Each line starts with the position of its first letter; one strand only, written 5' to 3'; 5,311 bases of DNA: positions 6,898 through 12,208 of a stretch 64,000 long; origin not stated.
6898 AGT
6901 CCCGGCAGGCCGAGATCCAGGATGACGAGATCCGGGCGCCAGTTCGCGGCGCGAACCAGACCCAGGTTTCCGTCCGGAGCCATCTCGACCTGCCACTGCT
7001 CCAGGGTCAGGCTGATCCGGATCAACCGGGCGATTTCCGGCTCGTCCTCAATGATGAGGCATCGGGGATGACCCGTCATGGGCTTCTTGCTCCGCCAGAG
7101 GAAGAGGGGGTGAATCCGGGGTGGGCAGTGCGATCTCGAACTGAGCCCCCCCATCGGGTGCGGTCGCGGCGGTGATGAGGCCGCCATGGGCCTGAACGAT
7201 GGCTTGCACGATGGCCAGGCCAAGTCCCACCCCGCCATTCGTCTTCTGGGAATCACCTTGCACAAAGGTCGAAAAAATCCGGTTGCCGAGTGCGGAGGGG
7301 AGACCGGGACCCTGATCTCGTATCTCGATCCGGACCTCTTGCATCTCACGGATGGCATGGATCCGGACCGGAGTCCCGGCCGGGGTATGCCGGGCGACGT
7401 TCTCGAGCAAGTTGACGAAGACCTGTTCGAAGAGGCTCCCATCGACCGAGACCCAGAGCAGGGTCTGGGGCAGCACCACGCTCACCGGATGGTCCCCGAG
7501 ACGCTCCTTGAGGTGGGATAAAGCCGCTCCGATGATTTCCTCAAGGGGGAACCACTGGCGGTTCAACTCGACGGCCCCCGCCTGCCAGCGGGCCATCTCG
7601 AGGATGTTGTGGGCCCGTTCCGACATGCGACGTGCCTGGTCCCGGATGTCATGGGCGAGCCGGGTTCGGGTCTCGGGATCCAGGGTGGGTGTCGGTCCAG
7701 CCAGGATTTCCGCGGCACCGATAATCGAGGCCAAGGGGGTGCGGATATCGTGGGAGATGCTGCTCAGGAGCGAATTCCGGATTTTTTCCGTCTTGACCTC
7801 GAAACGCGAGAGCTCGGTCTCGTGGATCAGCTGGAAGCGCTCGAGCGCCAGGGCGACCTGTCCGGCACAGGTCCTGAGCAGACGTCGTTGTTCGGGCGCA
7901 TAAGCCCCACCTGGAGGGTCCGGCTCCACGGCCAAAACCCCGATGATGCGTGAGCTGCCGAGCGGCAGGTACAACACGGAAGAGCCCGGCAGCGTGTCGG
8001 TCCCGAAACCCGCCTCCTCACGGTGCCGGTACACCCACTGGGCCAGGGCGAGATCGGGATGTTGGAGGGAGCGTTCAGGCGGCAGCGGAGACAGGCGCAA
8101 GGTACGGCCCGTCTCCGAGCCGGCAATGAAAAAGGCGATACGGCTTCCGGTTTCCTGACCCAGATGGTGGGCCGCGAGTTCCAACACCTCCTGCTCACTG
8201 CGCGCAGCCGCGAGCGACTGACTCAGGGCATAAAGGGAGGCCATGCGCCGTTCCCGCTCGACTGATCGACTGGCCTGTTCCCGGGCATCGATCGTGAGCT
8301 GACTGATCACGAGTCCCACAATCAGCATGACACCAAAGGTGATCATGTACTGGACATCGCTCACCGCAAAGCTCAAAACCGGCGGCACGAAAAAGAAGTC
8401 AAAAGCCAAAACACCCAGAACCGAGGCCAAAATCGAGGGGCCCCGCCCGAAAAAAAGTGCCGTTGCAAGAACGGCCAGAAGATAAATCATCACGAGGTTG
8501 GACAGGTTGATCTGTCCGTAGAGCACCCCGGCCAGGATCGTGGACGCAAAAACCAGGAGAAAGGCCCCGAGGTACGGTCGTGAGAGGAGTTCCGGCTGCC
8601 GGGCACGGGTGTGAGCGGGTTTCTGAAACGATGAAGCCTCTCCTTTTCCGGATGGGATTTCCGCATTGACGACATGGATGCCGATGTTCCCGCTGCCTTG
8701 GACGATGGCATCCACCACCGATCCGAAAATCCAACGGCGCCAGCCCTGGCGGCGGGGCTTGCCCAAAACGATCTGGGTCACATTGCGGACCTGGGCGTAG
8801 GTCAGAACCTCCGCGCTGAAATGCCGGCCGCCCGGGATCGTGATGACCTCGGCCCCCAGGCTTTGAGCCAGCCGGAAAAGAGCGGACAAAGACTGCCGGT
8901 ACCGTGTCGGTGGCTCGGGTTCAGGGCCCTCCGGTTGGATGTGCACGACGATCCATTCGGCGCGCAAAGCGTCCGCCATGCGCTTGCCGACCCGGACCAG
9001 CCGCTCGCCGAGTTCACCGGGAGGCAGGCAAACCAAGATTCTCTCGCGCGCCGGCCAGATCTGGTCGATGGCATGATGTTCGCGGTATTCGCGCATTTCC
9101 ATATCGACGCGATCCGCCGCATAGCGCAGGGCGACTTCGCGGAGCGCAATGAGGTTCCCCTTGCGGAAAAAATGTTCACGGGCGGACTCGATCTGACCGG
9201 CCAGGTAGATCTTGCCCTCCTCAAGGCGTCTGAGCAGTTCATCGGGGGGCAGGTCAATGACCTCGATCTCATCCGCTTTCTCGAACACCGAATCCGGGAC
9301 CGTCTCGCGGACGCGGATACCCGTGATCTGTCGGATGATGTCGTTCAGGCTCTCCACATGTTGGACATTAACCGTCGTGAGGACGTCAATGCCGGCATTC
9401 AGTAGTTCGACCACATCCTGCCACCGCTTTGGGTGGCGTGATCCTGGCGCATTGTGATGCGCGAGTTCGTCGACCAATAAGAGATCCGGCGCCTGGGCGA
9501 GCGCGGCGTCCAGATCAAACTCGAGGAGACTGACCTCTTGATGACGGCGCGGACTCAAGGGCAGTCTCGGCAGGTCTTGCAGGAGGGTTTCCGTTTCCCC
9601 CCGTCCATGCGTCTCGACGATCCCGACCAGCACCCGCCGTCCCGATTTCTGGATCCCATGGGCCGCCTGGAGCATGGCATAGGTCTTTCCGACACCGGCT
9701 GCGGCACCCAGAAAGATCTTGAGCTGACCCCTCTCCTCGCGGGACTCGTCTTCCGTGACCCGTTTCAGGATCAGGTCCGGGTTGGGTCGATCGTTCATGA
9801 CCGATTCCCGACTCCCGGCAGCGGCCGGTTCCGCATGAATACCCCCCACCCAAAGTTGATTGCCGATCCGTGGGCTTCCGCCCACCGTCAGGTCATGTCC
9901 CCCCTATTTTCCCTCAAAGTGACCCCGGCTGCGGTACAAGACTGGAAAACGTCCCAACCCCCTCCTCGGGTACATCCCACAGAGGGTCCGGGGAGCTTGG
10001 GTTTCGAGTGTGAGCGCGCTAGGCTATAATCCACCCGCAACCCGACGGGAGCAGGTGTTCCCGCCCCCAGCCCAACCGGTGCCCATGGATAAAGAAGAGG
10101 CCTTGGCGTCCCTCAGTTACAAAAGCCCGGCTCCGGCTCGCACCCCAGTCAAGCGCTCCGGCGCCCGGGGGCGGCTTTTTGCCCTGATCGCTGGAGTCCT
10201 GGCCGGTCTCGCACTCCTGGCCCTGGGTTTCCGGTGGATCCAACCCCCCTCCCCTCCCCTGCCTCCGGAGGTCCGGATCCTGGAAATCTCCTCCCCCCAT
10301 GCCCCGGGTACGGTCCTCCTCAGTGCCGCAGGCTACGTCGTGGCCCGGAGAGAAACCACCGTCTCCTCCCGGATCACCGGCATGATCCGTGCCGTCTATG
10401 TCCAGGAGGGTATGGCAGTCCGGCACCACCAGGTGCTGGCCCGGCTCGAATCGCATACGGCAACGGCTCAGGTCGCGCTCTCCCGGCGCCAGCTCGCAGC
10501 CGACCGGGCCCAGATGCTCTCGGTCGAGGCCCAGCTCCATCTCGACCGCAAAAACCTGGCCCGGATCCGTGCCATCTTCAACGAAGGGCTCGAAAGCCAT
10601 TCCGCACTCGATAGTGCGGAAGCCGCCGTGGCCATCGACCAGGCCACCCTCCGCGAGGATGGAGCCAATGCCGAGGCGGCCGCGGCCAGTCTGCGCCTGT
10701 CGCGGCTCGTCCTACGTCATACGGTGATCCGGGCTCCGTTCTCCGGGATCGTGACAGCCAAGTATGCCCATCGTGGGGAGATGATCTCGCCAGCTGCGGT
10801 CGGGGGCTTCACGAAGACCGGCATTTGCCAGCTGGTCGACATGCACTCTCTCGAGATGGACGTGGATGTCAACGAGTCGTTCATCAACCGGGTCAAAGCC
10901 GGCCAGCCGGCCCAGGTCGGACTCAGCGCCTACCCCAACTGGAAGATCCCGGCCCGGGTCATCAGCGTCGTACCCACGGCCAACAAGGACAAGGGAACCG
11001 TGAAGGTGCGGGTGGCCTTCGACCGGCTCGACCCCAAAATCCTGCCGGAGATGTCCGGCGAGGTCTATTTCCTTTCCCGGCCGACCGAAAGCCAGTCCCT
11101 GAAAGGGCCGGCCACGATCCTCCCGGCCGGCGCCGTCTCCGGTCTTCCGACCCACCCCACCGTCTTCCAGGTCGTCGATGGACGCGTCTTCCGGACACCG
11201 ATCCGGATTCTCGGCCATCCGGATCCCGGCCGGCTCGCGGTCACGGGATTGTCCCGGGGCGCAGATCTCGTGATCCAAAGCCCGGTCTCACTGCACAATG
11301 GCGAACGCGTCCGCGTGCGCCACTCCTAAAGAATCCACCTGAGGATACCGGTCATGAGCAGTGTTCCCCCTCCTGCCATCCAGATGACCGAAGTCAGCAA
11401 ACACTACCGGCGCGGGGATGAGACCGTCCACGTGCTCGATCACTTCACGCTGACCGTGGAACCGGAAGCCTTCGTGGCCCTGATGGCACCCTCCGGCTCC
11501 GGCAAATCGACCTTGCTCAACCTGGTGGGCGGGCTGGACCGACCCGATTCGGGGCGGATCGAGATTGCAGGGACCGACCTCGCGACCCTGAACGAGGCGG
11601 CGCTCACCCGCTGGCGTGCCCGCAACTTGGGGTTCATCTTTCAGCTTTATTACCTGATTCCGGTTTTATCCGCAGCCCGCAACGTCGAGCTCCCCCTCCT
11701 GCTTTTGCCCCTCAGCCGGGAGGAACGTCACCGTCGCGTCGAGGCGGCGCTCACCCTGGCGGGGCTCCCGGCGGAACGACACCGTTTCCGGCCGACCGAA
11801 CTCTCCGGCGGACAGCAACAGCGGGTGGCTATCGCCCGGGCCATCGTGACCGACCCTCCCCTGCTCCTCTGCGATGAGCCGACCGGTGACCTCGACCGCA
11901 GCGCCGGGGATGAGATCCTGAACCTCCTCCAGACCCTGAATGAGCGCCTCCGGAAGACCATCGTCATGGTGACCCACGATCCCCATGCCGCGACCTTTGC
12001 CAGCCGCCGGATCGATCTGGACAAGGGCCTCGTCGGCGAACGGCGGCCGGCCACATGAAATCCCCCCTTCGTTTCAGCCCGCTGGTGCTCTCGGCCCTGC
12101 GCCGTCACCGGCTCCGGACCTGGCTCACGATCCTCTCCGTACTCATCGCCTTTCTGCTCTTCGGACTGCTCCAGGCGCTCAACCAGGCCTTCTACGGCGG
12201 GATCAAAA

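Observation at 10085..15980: Efflux adaptor, ABC ATPase, two FtsX-type permeases and a membrane PAS-GGDEF protein form one translationally coupled operon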

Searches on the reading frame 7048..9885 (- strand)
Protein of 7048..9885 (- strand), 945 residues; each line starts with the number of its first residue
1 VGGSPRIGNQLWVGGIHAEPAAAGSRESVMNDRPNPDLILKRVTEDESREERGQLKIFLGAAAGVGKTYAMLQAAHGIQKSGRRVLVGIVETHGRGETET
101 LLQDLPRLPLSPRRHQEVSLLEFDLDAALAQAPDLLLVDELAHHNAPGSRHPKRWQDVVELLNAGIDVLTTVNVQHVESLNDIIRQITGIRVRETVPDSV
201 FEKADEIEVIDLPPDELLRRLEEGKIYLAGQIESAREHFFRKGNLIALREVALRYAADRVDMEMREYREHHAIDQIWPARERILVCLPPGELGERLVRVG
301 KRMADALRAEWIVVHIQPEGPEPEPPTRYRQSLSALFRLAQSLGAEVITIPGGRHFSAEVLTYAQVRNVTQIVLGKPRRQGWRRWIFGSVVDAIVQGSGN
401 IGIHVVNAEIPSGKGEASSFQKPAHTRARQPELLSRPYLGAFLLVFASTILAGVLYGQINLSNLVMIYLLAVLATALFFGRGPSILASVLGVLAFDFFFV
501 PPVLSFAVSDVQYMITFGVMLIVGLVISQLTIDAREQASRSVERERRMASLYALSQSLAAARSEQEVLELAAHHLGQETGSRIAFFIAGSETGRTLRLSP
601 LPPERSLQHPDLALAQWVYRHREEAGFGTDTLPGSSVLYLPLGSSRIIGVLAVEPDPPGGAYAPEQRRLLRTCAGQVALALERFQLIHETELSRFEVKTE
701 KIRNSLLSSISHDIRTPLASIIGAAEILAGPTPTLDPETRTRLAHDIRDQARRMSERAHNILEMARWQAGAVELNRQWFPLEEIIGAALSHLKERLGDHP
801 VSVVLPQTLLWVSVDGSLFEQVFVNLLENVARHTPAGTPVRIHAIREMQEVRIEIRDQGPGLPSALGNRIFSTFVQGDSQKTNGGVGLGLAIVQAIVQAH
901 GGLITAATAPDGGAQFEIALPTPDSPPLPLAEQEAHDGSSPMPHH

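Call 5: search_protein_families(library=pfam, proteins=[window:7048-9885:-], max_evalue=0.01)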
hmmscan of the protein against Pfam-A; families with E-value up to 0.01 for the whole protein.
window:7048-9885:- (945 aa): 11 families
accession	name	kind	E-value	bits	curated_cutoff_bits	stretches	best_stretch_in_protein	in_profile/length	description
PF02702.23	KdpD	-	4.2e-92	307.8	26.1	1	52-260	2-210/210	Osmosensitive K+ channel His kinase sensor domain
PF13493.11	DUF4118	-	3.5e-31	107.6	28.4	1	438-544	1-107/107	Domain of unknown function (DUF4118)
PF02518.31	HATPase_c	-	6.2e-23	81.8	26.4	1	817-923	4-110/111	Histidine kinase-, DNA gyrase B-, and HSP90-like ATPase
PF00512.31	HisKA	-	2.2e-14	53.7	26.9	1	703-770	2-66/66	His Kinase A (phospho-acceptor) domain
PF13492.12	GAF_3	-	8.3e-13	49.3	27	1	566-683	4-129/129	GAF domain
PF00582.32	Usp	-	4.1e-09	37.6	24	1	281-397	3-132/141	Universal stress protein family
PF13185.12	GAF_2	-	1.8e-07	31.9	28.6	1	561-682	1-136/136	GAF domain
PF25199.1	nSTAND_NTPase5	-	0.00054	20.2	34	1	40-101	29-87/145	Novel STAND NTPase 5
PF13401.12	AAA_22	-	0.0015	19.3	27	1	57-164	8-110/130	AAA domain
PF13581.12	HATPase_c_2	-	0.0029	18.1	27.4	1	823-898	40-110/127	Histidine kinase-like ATPase domain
PF01590.32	GAF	-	0.0052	17.8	22.4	0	619-681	77-133/133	GAF domain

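Call 6: search_protein_families(library=ncbifam, proteins=[window:7048-9885:-], max_evalue=0.01)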
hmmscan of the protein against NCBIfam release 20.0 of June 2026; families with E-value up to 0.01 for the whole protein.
window:7048-9885:- (945 aa): 83 families (the best 25 are shown)
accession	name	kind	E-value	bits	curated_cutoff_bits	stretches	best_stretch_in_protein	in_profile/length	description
NF007793.0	PRK10490.1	equivalog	1.7e-266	886.7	1123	1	32-929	6-889/895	two-component system sensor histidine kinase KdpD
NF038185.1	KdpD_non_kinase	exception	4.8e-108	361.7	550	1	33-407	3-371/373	KdpD-like non-kinase potassium sensor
NF046044.1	PnpS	equivalog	3.6e-38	131.6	400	1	698-921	165-390/390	two-component system histidine kinase PnpS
NF006800.0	PRK09303.1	equivalog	3.1e-34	118.5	342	1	679-922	130-377/383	histidine kinase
TIGR02966.1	phoR_proteo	equivalog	1.1e-33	116.7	334.2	1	698-919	109-332/333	phosphate regulon sensor histidine kinase PhoR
NF040691.1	MtrAB_MtrB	equivalog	3.6e-33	115.3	450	1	702-922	270-492/507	MtrAB system histidine kinase MtrB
NF033092.0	HK_WalK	equivalog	1.3e-31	109.9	725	1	698-921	367-593/594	cell wall metabolism sensor histidine kinase WalK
NF008312.0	PRK11100.1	equivalog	2.7e-31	108.9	356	1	707-922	260-474/477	two-component system sensor histidine kinase CreC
TIGR01386.1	cztS_silS_copS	subfamily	4e-31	108.5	292.55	1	708-921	246-457/457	heavy metal sensor histidine kinase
NF012163.2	BaeS_SmeS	equivalog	6e-31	107.8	500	1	698-921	235-457/457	sensor histidine kinase efflux regulator BaeS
NF033091.0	HK_VanS_ACDEFG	equivalog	4.6e-30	104.7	400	1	698-921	69-293/293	vancomycin resistance histidine kinase VanS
NF007837.0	PRK10549.1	equivalog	1.6e-29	103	603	1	698-922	235-458/466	envelope stress sensor histidine kinase BaeS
TIGR02956.1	TMAO_torS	equivalog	1.7e-28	99.2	676.5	1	703-929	464-689/967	TMAO reductase system sensor histidine kinase/response regulator TorS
NF041880.1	EPS_EpsF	equivalog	8.5e-28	97.1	900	1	703-921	274-492/492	response regulator EpsF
NF007898.0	PRK10604.1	equivalog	2.7e-27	96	478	1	703-923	212-424/433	two-component system sensor histidine kinase RstB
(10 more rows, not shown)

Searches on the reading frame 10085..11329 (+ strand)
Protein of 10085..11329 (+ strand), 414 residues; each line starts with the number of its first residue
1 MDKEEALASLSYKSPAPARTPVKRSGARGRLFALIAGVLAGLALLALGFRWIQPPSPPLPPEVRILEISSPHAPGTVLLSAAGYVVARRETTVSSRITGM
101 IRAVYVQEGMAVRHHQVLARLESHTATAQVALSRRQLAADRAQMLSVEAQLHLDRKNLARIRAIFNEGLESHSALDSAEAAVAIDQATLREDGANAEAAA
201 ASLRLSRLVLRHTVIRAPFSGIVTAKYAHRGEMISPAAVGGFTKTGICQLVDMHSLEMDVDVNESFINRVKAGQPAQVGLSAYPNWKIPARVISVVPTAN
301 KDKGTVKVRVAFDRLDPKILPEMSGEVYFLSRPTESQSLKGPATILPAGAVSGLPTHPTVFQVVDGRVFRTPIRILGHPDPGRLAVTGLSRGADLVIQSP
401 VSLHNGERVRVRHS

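Call 5: search_protein_families(library=pfam, proteins=[window:10085-11329:+], max_evalue=0.01)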
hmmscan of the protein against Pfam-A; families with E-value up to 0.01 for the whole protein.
window:10085-11329:+ (414 aa): 3 families
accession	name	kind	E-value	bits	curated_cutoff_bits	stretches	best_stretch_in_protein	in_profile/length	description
PF16576.10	HlyD_D23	-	9.9e-22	77.7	30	1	88-323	17-212/214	Barrel-sandwich domain of CusB or HlyD membrane-fusion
PF13437.12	HlyD_3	-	3.7e-14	53.8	22.2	1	214-319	1-103/106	HlyD family secretion protein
PF13533.13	Biotin_lipoyl_2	-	0.00019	21.6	29.8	0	92-122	2-32/32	Biotin-lipoyl like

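Call 6: search_protein_families(library=ncbifam, proteins=[window:10085-11329:+], max_evalue=0.01)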
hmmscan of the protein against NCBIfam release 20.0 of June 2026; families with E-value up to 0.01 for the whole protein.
window:10085-11329:+ (414 aa): 16 families
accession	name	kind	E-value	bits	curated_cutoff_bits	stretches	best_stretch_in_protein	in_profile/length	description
TIGR01730.1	RND_mfp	subfamily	9.6e-48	162.8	94.9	1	80-411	16-321/322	efflux RND transporter periplasmic adaptor subunit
TIGR00999.1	8a0102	subfamily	3.6e-21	75.5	319.3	1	111-398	3-265/271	CzcB/NccB family metal efflux transporter periplasmic adaptor subunit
NF008606.0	PRK11578.1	equivalog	6.4e-20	71.6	342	1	78-303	51-270/371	macrolide transporter subunit MacA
NF008589.1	PRK11556.1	equivalog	1.6e-17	63.5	391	1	78-322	72-303/392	MdtA/MuxA family multidrug efflux RND transporter periplasmic adaptor subunit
TIGR00998.1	8a0101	subfamily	3.8e-17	62.2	390.8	2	175-285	169-271/334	EmrA/EmrK family multidrug efflux transporter periplasmic adaptor subunit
TIGR02971.1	heterocyst_DevB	subfamily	2.8e-12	46.7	129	2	186-285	178-269/327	ABC exporter membrane fusion protein, DevB family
TIGR01843.1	type_I_hlyD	subfamily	4.4e-10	39.1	208.65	2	81-151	33-104/422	HlyD family type I secretion periplasmic adaptor subunit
NF007785.0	PRK10476.1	equivalog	3.6e-09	35.9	376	1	177-294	175-283/347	multidrug transporter subunit MdtN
NF007850.1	PRK10559.1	equivalog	7e-08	31.9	400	1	93-278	43-206/303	p-hydroxybenzoic acid efflux pump subunit AaeA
NF011715.0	PRK15136.1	equivalog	4.5e-07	28.8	563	1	131-280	135-276/390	multidrug efflux MFS transporter periplasmic adaptor subunit EmrA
NF033138.2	RND-peri-MexC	equivalog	4.8e-06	25.9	625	1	82-233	55-192/375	MexC family multidrug efflux RND transporter periplasmic adaptor subunit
NF007303.0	PRK09783.1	subfamily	1.2e-05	24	390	1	201-338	203-330/414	copper/silver efflux system membrane fusion protein CusB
NF002939.0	PRK03598.1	equivalog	3e-05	23.4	393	0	89-194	43-142/332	secretion protein HlyD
NF045904.1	RND-peri-MexE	equivalog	0.00068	18.6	714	1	87-235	60-194/390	multidrug efflux RND transporter periplasmic adaptor subunit MexE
NF000272.2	OqxA_adapt_sub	exception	0.003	16.6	835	1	83-276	60-239/391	multidrug efflux RND transporter periplasmic adaptor subunit OqxA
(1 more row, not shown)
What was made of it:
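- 10085..11329 (+): Periplasmic adaptor (membrane fusion protein), MacA-like, 414 aa, with one N-terminal TM helix. HlyD_D23 at 9.9e-22; TIGR01730 at 162.8 bits against a cutoff of 94.9 (calls 5, 6).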

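Call 77: search_solved_structures(query=window:10085-11326:+, max_evalue=0.0001)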
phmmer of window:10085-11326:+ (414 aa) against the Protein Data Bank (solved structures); distinct sequences matched with E-value up to 0.0001: 9.
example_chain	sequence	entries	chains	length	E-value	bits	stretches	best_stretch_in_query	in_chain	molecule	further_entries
6vej_P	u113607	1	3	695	3.5e-21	78.9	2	56-411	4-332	Probable Resistance-Nodulation-Cell Division (RND) efflux membrane fusion protein,Probable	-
9qgy_G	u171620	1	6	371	7.6e-14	54.8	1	74-320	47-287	Macrolide export protein MacA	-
5nik_D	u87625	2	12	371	8.6e-13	51.3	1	74-320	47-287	Macrolide export protein MacA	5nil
3fpp_A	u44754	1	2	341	1.5e-12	50.5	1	80-320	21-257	Macrolide-specific efflux protein macA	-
20yy_D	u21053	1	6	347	1.6e-12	50.4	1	58-351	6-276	Multidrug efflux RND transporter periplasmic adaptor subunit MexJ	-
4dk0_A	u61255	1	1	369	5.9e-10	42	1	81-297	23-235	Putative MacA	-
3lnn_A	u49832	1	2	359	1.1e-09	41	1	159-407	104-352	Membrane fusion protein (MFP) heavy metal cation efflux ZneB (CzcB-like)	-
4dk1_A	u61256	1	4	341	4e-06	29.4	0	183-297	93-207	Putative MacA, Multidrug resistance protein mexA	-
4tko_B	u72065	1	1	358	8.6e-06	28.3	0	204-297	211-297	EmrA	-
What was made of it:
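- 10085..11329 (+): Closest solved structures are the TriA/TriB fusion 6VEJ and MacA 5NIK (call 77).
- A MacA-like adaptor with a long helical hairpin is encoded first in the operon (calls 5, 6, 77).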

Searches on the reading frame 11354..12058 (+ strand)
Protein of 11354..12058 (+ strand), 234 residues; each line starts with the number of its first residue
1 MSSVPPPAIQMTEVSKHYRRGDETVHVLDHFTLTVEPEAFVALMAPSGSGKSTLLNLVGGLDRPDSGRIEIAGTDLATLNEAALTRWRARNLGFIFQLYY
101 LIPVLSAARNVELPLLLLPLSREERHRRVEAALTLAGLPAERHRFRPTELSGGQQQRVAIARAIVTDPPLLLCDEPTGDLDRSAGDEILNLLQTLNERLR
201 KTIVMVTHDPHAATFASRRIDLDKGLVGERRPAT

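Call 5: search_protein_families(library=pfam, proteins=[window:11354-12058:+], max_evalue=0.01)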
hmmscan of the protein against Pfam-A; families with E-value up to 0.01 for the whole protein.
window:11354-12058:+ (234 aa): 4 families
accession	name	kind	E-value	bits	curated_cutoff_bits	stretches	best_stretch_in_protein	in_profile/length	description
PF00005.33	ABC_tran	-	1.2e-30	107.4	25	1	28-177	1-136/137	ABC transporter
PF13304.12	AAA_21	-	0.001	19.6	27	0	142-211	230-301/304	AAA domain, putative AbiEii toxin, Type IV TA system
PF02463.25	SMC_N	-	0.0027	17.6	40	0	142-211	129-200/220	RecF/RecN/SMC N terminal domain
PF13401.12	AAA_22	-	0.0094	16.7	27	0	38-91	5-33/130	AAA domain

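Call 6: search_protein_families(library=ncbifam, proteins=[window:11354-12058:+], max_evalue=0.01)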
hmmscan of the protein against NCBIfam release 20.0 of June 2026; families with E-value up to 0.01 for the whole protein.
window:11354-12058:+ (234 aa): 190 families (the best 25 are shown)
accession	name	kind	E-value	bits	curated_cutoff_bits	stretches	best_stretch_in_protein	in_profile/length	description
NF007826.0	PRK10535.1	equivalog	4e-61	207.1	966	1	9-227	5-221/648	macrolide ABC transporter ATP-binding protein/permease MacB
TIGR02211.1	LolD_lipo_ex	equivalog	8.5e-59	198.7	307.75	1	9-226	2-218/221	lipoprotein-releasing ABC transporter ATP-binding protein LolD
NF038007.1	ABC_ATP_DarD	equivalog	7.2e-58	195.6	375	1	9-225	2-216/218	darobactin export ABC transporter ATP-binding protein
NF007879.0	PRK10584.1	equivalog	4.1e-56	190.2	336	1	9-229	7-226/228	putative ABC transporter ATP-binding protein YbbA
TIGR02673.1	FtsE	equivalog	4.5e-54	183.4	264.85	1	9-225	2-213/214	cell division ATP-binding protein FtsE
TIGR02982.1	heterocyst_DevA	subfamily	4.6e-54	183.3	295.8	1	9-226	2-218/220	ABC exporter ATP-binding subunit, DevA family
NF008639.0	PRK11629.1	equivalog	4.9e-54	183.2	360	1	9-226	7-223/234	lipoprotein-releasing ABC transporter ATP-binding protein LolD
TIGR03608.1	L_ocin_972_ABC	subfamily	2.3e-51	174.2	254.85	1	13-222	3-206/206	putative bacteriocin export ABC transporter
TIGR03265.1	PhnT2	equivalog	1.6e-47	162.5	457.7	1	9-222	5-208/353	putative 2-aminoethylphosphonate ABC transporter ATP-binding protein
TIGR02314.1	ABC_MetN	equivalog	1.2e-45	156.1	499.7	1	9-209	2-200/343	methionine ABC transporter ATP-binding protein MetN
NF040933.2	ABC_arch_GlcV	equivalog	8.4e-45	153.2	450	1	9-217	3-209/357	glucose ABC transporter ATP-binding protein GlcV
TIGR00968.1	3a0106s01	subfamily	2.9e-44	151.4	342.75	1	9-225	1-207/237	sulfate ABC transporter ATP-binding protein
TIGR01187.1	potA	subfamily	3.7e-43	147.8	355.6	1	43-221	1-172/325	polyamine ABC transporter ATP-binding protein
NF006987.0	PRK09452.1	equivalog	3.1e-41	141.3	482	1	7-220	16-218/378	spermidine/putrescine ABC transporter ATP-binding protein PotA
NF008653.0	PRK11650.1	subfamily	1.7e-40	139.2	432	1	8-227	3-213/357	sn-glycerol-3-phosphate ABC transporter ATP-binding protein UgpC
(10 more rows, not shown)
